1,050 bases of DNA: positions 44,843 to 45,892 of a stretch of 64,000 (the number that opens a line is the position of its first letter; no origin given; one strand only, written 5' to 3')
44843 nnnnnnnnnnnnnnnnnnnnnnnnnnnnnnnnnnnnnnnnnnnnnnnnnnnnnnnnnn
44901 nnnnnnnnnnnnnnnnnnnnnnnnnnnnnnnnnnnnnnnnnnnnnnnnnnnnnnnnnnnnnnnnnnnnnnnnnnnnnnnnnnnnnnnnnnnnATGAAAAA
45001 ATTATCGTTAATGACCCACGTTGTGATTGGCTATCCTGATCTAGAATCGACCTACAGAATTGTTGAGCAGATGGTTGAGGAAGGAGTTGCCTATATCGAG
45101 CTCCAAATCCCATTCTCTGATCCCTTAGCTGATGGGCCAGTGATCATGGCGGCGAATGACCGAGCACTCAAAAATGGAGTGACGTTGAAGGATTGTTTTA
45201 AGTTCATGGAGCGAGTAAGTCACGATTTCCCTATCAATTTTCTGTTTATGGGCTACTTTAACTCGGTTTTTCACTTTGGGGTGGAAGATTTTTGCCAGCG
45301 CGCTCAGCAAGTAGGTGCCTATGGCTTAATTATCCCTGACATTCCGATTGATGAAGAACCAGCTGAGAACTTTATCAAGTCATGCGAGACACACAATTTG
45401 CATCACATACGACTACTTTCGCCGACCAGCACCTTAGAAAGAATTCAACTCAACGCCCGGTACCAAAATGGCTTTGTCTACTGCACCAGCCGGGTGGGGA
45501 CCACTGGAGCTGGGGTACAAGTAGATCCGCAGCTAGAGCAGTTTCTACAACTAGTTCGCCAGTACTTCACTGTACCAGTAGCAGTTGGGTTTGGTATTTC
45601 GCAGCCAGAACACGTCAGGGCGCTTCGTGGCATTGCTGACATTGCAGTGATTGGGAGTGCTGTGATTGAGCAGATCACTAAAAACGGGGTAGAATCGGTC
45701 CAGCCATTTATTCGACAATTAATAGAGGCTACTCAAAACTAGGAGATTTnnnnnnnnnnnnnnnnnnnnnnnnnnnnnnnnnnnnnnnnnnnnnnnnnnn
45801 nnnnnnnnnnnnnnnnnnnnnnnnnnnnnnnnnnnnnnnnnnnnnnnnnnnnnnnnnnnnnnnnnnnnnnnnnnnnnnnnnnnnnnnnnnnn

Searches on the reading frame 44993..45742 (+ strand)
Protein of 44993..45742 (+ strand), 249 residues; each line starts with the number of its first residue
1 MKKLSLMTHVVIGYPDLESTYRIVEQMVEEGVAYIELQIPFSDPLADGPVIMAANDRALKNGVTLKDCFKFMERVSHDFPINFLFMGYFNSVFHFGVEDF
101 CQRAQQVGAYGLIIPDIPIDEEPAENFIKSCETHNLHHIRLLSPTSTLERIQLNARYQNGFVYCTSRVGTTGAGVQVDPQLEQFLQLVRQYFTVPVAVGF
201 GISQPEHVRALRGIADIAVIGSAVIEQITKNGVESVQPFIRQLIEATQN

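Call 25: search_protein_families(library=pfam, proteins=[window:44993-45742:+], max_evalue=0.001)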
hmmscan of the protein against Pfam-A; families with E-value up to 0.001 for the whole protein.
window:44993-45742:+ (249 aa): 1 family
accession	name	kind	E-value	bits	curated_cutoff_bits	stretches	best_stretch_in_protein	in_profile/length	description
PF00290.26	Trp_syntA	-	7.5e-71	238.5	27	1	3-235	9-240/259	Tryptophan synthase alpha chain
